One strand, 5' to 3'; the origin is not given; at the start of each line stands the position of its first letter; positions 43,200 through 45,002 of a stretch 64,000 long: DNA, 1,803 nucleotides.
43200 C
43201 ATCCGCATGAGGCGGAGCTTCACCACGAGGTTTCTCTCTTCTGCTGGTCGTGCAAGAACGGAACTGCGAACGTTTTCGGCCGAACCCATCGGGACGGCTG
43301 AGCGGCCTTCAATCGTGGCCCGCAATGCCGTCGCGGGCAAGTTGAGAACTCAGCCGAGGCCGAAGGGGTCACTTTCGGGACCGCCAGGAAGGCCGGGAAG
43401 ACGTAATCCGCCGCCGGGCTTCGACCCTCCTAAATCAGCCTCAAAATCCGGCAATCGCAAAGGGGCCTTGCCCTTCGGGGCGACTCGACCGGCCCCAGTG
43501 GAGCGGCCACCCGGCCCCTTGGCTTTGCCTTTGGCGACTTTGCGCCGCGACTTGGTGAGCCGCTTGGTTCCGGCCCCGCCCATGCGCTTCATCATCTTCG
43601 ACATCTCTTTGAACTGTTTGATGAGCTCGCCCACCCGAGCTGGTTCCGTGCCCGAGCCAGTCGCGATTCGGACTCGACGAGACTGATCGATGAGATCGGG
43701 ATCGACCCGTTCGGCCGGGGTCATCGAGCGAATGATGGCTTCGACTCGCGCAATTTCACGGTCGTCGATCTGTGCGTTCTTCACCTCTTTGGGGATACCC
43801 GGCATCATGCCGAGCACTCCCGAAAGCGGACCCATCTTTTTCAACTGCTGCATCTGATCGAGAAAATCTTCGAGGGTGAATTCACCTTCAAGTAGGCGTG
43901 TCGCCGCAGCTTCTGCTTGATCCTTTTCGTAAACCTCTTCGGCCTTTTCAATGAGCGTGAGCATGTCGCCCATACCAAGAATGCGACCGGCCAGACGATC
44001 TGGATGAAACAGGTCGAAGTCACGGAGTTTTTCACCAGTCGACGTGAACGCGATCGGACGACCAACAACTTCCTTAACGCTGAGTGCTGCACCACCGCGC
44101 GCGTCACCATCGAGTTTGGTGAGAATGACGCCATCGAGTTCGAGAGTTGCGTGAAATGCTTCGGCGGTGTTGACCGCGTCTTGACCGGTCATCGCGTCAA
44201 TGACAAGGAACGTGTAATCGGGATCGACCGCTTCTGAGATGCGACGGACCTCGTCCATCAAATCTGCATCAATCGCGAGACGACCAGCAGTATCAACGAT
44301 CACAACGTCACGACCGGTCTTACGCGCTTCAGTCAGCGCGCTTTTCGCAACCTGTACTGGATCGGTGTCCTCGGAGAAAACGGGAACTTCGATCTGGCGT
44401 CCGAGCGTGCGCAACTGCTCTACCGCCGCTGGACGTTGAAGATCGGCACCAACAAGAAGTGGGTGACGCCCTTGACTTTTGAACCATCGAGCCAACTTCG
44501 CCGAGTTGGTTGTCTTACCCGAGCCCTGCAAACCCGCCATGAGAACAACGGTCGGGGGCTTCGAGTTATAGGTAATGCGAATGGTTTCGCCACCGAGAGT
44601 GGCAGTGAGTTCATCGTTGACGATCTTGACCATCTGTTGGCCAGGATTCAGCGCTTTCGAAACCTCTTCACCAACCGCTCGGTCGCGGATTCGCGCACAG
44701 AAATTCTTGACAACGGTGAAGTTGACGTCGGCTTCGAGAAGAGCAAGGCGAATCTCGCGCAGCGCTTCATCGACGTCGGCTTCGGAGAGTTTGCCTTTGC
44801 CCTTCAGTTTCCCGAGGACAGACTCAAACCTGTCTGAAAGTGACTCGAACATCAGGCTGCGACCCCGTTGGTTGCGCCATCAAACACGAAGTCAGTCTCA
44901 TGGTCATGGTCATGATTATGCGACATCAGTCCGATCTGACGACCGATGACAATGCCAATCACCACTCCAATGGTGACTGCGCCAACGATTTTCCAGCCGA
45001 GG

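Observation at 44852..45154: Unknown 100-aa His-tailed membrane protein locked between ftsY and ffh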

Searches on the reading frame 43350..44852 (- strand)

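Call 4: search_protein_families(library=pfam, proteins=[window:43350-44852:-], max_evalue=1)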
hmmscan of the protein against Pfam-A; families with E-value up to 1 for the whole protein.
window:43350-44852:- (500 aa): 21 families
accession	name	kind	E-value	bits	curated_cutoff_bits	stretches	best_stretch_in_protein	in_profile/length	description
PF00448.28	SRP54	-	2.1e-71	240.1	22.7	1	100-293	1-196/196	SRP54-type protein, GTPase domain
PF02978.25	SRP_SPB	-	1.2e-34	118.9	27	1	324-421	1-91/91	Signal peptide binding domain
PF02881.24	SRP54_N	-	7.7e-25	87.4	22.4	1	5-82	1-75/75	SRP54-type protein, helical bundle domain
PF06414.18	Zeta_toxin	-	2.1e-06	27.7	22.3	1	95-189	11-103/199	Zeta toxin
PF01656.29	CbiA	-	5.6e-06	26.8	25.4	1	110-252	9-88/125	CobQ/CobB/MinD/ParA nucleotide binding domain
PF13401.12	AAA_22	-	6.2e-06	27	27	1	102-210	7-111/130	AAA domain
PF25199.1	nSTAND_NTPase5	-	0.00052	20.3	34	1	93-186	34-129/145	Novel STAND NTPase 5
PF13671.12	AAA_33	-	0.0036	18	27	1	102-188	1-78/143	AAA domain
PF02223.23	Thymidylate_kin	-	0.0041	17.3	27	1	107-132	3-27/185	Thymidylate kinase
PF20720.3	nSTAND3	-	0.0084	16.3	27.2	1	102-134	19-51/155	Novel STAND NTPase 3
PF13614.12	AAA_31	-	0.01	16.2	27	1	110-145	12-47/177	AAA domain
PF13207.12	AAA_17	-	0.026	15.3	27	1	107-216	2-107/136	AAA domain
PF02492.25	cobW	-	0.034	14.2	20.7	0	176-249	79-155/180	CobW/HypB/UreG, nucleotide-binding domain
PF01583.26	APS_kinase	-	0.035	14.6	21.1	1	101-135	3-37/152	Adenylylsulphate kinase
PF16575.11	CLP1_P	-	0.038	14.3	26.6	0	108-138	2-32/188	mRNA cleavage and polyadenylation factor CLP1 P-loop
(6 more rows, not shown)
